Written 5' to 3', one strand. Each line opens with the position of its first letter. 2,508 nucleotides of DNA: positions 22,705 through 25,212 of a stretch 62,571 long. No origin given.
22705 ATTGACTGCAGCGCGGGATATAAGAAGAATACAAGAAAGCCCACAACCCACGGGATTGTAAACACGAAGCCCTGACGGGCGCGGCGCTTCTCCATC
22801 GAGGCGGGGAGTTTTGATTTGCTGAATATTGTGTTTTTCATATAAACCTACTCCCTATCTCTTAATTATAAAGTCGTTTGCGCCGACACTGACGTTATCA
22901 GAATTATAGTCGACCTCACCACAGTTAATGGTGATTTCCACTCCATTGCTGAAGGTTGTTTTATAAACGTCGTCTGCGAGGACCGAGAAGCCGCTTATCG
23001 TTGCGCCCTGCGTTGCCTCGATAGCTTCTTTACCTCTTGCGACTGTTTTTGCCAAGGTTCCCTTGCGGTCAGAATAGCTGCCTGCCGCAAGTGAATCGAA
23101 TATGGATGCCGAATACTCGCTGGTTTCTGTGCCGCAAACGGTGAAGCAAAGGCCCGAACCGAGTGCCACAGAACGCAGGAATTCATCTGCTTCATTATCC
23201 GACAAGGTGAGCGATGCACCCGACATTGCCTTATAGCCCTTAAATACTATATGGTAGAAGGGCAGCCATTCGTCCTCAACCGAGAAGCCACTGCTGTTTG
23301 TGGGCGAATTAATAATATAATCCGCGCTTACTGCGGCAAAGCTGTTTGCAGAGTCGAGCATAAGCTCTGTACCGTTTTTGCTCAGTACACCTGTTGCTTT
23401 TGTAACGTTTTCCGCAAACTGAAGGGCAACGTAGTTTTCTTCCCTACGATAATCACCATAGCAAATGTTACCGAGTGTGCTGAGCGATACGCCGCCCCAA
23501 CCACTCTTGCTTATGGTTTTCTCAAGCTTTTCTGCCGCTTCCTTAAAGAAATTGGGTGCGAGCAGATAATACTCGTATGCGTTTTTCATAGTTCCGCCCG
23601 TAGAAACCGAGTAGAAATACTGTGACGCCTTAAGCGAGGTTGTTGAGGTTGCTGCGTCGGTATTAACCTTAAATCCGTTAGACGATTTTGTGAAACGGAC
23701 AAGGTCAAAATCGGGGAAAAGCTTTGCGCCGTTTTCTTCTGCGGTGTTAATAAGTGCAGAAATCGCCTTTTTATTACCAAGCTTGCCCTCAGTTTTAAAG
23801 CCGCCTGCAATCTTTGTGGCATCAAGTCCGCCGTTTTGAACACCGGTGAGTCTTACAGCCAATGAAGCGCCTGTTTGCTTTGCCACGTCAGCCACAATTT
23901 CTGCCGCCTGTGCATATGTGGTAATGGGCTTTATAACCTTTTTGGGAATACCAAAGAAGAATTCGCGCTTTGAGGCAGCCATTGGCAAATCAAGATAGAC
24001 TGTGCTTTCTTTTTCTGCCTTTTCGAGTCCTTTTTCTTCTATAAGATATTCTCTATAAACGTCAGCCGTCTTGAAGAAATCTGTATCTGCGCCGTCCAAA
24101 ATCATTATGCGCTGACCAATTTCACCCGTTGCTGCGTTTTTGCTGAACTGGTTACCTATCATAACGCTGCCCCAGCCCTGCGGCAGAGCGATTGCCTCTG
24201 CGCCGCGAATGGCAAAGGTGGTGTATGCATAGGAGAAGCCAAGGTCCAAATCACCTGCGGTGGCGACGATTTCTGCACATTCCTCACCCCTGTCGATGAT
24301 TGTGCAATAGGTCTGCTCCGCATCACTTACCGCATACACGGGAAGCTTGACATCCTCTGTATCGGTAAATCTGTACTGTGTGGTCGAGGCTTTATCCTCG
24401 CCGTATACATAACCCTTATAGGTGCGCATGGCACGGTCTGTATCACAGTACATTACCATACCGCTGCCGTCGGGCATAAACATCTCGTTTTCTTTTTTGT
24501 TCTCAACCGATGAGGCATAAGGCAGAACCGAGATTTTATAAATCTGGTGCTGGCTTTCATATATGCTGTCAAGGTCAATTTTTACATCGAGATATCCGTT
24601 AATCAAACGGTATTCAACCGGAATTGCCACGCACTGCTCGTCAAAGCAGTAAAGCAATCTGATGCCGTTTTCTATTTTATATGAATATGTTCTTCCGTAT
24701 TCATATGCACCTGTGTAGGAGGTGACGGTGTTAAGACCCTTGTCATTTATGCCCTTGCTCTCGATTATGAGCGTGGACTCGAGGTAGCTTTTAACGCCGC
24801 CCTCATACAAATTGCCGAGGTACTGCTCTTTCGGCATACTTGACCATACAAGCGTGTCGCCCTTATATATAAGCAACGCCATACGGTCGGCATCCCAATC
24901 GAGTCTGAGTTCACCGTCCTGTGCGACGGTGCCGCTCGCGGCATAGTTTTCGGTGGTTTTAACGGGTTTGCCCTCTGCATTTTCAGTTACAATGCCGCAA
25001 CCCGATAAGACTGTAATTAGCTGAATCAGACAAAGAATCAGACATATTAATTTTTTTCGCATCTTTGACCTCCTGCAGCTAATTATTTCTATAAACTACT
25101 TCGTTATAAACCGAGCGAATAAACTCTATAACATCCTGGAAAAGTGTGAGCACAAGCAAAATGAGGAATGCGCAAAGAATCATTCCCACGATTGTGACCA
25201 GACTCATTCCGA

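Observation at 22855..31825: Five-gene cassette: oversized SBP + two permeases + NHL-TPR-Yip1 membrane protein + 735-aa lipoprotein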

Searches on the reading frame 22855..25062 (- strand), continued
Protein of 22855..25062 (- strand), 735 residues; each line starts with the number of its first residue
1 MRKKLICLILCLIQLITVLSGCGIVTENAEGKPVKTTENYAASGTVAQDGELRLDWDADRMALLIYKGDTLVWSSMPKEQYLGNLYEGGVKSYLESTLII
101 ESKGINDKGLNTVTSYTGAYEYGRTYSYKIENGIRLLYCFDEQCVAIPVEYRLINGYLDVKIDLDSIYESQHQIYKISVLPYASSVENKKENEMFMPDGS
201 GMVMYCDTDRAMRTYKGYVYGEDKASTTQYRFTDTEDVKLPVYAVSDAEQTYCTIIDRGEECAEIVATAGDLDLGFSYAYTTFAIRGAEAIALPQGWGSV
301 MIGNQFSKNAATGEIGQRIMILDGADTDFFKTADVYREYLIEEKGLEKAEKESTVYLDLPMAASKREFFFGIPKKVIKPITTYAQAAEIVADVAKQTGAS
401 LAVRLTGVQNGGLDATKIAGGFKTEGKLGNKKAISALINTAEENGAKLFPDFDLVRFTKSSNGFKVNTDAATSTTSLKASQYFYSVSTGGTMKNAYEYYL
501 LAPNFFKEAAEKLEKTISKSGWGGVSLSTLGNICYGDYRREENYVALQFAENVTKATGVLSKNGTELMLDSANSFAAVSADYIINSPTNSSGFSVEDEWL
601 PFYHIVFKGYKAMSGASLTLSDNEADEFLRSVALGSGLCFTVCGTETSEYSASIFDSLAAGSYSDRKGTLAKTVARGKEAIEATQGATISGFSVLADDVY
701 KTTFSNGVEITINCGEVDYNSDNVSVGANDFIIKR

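Call 65: find_encoding_contigs(protein=P0058, flank=10000, max_places=1)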
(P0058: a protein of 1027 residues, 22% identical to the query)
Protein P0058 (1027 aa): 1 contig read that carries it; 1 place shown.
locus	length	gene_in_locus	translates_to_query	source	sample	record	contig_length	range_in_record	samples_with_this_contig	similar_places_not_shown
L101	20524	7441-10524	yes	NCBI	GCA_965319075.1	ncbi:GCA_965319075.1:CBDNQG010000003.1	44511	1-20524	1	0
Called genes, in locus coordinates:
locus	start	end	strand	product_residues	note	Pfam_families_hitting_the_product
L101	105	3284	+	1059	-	PF01547:SBP_bac_1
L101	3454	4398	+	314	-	PF00528:BPD_transp_1 (faint)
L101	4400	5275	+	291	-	PF00528:BPD_transp_1 (weak)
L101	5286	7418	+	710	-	PF00515:TPR_1 (faint), PF04893:Yip1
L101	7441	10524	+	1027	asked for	PF18952:DUF5696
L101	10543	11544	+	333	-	PF00528:BPD_transp_1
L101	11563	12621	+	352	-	PF00528:BPD_transp_1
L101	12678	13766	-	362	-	-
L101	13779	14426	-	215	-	PF06962:rRNA_methylase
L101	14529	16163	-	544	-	PF13320:GH123_cat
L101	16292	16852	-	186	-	PF01558:POR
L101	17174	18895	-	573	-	PF01855:POR_N, PF00037:Fer4 (faint), PF02775:TPP_enzyme_C, PF12797:Fer4_2 (faint)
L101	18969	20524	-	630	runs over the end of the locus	PF13292:DXP_synthase_N, PF00456:Transketolase_N (faint), PF02775:TPP_enzyme_C (faint), PF02779:Transket_pyr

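Call 72: search_protein_families(library=pfam, alignment_id=A5, max_evalue=0.00001)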
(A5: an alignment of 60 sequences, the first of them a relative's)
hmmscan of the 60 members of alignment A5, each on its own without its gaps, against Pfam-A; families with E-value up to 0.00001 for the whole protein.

A. member 1, L001:15662-16963:+ (434 aa): 0 families

B. families by the number of members that match (of 60 scanned): 62 families (the first 25 are shown)
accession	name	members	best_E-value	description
PF02065.24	Melibiase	10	1.1e-152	Melibiase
PF16875.11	Glyco_hydro_36N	10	5.5e-81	Glycosyl hydrolase family 36 N-terminal domain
PF16874.11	Glyco_hydro_36C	10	8e-18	Glycosyl hydrolase family 36 C-terminal domain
PF12833.13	HTH_18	7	6.4e-18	Helix-turn-helix domain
PF00165.29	HTH_AraC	7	3.1e-15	Bacterial regulatory helix-turn-helix proteins, AraC family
PF02311.25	AraC_binding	7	1.3e-14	AraC-like ligand binding domain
PF13229.12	Beta_helix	5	1.8e-08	Right handed beta helix region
PF00933.27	Glyco_hydro_3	4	2.5e-73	Glycosyl hydrolase family 3 N terminal domain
PF01915.27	Glyco_hydro_3_C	4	2e-41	Glycosyl hydrolase family 3 C-terminal domain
PF14310.12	Fn3-like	4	1.1e-21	Fibronectin type III-like domain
PF01207.24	Dus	3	9.7e-96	Dihydrouridine synthase (Dus)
PF02836.23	Glyco_hydro_2_C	3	1.8e-87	Glycosyl hydrolases family 2, TIM barrel domain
PF02837.24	Glyco_hydro_2_N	3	1.2e-40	Glycosyl hydrolases family 2, sugar binding domain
PF00722.28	Glyco_hydro_16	3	1.2e-17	Glycosyl hydrolases family 16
PF00703.27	Glyco_hydro_2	3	5.5e-15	Glycosyl hydrolases family 2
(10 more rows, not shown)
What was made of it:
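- Downstream flanks vary: GH36, GH3, GH2, GH16, beta-helix proteins, AraC regulators and housekeeping genes (call 72).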

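Call 76: find_encoding_contigs(protein=P0001, flank=10000, max_places=3)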
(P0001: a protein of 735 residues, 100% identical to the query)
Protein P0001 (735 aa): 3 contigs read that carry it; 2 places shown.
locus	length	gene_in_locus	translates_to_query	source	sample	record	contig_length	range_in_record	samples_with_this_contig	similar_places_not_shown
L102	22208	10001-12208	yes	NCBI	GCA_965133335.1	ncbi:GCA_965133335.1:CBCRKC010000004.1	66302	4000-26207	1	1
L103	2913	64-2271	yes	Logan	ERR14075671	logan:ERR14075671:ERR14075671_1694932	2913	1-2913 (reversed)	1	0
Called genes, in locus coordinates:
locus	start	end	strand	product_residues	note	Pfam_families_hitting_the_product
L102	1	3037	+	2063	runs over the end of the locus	PF02018:CBM_4_9 (weak)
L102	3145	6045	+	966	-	-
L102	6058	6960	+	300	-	PF00528:BPD_transp_1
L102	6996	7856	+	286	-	PF00528:BPD_transp_1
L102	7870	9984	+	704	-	PF04893:Yip1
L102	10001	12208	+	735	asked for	PF18952:DUF5696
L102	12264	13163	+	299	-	PF00528:BPD_transp_1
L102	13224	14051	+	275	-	PF00528:BPD_transp_1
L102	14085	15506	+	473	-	-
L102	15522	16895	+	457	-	-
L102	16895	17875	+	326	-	-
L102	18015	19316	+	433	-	-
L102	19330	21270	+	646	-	PF17389:Bac_rhamnosid6H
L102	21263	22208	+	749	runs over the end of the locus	PF08531:Bac_rhamnosid_N, PF05592:Bac_rhamnosid, PF17389:Bac_rhamnosid6H, PF17390:Bac_rhamnosid_C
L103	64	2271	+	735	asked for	PF18952:DUF5696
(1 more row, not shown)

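Call 89: search_protein_representatives(alignment_id=A1)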
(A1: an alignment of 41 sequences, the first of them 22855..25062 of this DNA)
Query: 41 sequences, 744 profile positions. Proteins with E-value up to 0.001 (for the whole library): 6972; up to 1e-10: 5515; up to 1e-30: 4083. The best 150 are listed.
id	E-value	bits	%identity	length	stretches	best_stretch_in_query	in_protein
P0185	1.4e-265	899.5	-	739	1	1-742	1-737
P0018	2.2e-255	865.8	-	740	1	1-741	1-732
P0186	7.8e-247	837.6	-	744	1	3-739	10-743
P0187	8.6e-229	777.9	-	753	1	1-740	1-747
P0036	4.3e-227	772.3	-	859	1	3-741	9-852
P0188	3.2e-225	766.1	-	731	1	15-740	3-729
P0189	9.4e-225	764.6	-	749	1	4-741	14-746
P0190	1.5e-222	757.3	-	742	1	1-740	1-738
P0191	9.7e-220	748.0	-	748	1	3-739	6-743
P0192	1.9e-219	747.0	-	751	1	1-741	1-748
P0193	2.3e-219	746.7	-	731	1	1-739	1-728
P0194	4.6e-219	745.7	-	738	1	1-740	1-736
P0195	4.9e-219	745.6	-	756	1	5-741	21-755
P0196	2.3e-218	743.4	-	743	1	7-739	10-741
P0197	4.6e-216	735.8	-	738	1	1-741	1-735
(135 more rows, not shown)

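Call 90: find_encoding_contigs(protein=P0063, flank=8000, max_places=1)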
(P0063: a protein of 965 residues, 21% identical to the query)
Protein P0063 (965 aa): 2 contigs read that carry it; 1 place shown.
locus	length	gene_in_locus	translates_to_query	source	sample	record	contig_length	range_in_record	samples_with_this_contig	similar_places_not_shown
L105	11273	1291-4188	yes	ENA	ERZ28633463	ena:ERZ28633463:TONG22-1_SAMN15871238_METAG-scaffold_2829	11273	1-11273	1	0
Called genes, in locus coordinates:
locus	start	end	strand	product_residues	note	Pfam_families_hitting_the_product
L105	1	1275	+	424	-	?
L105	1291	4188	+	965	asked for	PF18952:DUF5696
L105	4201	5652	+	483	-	PF00528:BPD_transp_1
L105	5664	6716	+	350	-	PF00528:BPD_transp_1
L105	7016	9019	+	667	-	PF13306:LRR_5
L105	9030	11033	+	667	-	PF13855:LRR_8 (faint), PF13306:LRR_5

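Call 91: find_encoding_contigs(protein=P0045, flank=8000, max_places=1)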
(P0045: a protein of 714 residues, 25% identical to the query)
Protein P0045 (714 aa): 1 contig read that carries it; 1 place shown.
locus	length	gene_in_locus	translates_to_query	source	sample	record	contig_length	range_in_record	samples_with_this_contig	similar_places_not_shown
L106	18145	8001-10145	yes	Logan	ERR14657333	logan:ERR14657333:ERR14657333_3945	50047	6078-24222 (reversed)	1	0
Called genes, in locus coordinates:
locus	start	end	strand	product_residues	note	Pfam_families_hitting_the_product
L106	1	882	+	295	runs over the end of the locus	PF00701:DHDPS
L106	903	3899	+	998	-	PF01547:SBP_bac_1, PF13416:SBP_bac_8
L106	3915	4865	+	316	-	PF00528:BPD_transp_1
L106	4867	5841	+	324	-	PF00528:BPD_transp_1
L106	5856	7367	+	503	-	PF01436:NHL (faint)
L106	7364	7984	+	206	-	PF04893:Yip1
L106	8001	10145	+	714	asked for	PF18952:DUF5696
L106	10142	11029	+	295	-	PF00528:BPD_transp_1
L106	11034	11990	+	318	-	PF00528:BPD_transp_1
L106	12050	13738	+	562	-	PF01547:SBP_bac_1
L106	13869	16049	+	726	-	PF22422:MGH1-like_GH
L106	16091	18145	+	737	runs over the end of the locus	-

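Call 92: find_encoding_contigs(protein=P0038, flank=8000, max_places=1)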
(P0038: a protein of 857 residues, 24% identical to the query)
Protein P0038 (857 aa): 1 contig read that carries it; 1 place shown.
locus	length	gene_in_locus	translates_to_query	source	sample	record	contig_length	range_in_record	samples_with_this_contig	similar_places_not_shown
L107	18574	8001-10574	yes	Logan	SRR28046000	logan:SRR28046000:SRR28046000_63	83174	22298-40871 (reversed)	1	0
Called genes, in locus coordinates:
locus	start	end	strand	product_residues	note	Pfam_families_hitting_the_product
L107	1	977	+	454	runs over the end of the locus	PF01547:SBP_bac_1, PF13416:SBP_bac_8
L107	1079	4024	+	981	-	PF01547:SBP_bac_1, PF13416:SBP_bac_8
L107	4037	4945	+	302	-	PF00528:BPD_transp_1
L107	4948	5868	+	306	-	PF00528:BPD_transp_1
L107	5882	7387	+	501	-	PF01436:NHL (faint), PF08450:SGL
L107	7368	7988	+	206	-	PF04893:Yip1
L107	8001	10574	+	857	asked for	PF18952:DUF5696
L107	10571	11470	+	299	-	PF00528:BPD_transp_1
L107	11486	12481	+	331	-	PF00528:BPD_transp_1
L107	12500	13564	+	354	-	PF02156:Glyco_hydro_26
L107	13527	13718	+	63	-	-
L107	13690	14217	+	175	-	PF05163:DinB, PF04978:MST (weak), PF12867:DinB_2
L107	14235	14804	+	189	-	PF28474:DUF8412, PF13376:OmdA (weak)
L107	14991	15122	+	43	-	-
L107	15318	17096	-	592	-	PF00664:ABC_membrane, PF00005:ABC_tran, PF02463:SMC_N (faint)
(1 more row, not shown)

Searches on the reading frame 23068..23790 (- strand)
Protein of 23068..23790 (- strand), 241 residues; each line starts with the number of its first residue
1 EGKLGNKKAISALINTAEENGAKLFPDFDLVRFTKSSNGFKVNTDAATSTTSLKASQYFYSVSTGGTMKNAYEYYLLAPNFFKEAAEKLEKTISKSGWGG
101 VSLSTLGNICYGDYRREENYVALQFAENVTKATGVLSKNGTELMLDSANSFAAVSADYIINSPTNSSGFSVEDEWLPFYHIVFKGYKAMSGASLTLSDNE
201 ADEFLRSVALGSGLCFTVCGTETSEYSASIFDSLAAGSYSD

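Call 39: search_solved_structures(query=A3, max_evalue=10, show_alignments=5)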
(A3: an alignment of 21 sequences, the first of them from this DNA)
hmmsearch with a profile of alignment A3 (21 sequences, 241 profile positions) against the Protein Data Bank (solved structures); distinct sequences matched with E-value up to 10: 5.
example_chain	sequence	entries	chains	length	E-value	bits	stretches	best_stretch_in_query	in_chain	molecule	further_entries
3gbd_A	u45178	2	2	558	0.22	14.4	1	2-46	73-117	Sucrose isomerase SmuA from Protaminobacter rubrum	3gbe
9o0g_A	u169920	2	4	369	0.52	13.2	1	75-133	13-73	Type 2 DNA topoisomerase 6 subunit A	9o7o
2q2e_A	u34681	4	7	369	0.52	13.2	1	75-133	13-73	Type II DNA topoisomerase VI subunit A | Type 2 DNA topoisomerase 6 subunit A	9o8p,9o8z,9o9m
7sal_C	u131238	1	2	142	0.97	12.3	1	102-156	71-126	LaM6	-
8k40_A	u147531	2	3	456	1.4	11.8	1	10-59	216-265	NAD(P)/FAD-dependent oxidoreductase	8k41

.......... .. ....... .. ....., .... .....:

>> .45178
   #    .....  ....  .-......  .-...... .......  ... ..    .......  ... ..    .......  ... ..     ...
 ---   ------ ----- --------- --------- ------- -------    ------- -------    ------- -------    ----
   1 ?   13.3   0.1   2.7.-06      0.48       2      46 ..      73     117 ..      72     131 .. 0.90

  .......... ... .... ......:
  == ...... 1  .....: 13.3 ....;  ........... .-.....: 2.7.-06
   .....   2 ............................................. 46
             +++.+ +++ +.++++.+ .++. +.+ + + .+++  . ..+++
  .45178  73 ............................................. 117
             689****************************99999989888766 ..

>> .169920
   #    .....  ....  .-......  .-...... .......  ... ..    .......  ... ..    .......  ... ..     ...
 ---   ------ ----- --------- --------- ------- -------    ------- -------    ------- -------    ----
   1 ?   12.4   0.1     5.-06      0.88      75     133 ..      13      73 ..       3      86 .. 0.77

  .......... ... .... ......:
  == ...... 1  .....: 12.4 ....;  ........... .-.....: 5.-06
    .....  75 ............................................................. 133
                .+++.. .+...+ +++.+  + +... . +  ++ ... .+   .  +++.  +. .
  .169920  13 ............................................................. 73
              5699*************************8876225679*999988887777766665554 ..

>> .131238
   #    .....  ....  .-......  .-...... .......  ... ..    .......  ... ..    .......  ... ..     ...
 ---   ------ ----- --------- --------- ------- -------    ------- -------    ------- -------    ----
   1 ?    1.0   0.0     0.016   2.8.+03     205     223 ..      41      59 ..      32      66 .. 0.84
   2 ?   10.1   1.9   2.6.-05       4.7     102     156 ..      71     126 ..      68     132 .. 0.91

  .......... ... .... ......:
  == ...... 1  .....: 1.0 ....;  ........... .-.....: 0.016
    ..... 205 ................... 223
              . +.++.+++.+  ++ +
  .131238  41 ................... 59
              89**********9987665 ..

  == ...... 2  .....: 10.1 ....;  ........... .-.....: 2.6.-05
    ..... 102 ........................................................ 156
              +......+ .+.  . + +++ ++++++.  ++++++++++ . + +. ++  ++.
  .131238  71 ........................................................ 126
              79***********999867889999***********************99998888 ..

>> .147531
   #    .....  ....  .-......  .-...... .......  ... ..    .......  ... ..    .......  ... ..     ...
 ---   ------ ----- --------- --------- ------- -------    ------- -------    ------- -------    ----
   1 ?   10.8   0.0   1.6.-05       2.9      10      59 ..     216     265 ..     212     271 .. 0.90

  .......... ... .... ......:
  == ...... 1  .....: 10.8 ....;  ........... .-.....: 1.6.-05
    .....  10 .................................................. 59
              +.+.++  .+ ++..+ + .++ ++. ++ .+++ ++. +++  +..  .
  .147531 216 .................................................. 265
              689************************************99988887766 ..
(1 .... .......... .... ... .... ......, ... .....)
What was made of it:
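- Tried and rejected: That gave only chance-level hits (call 39).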
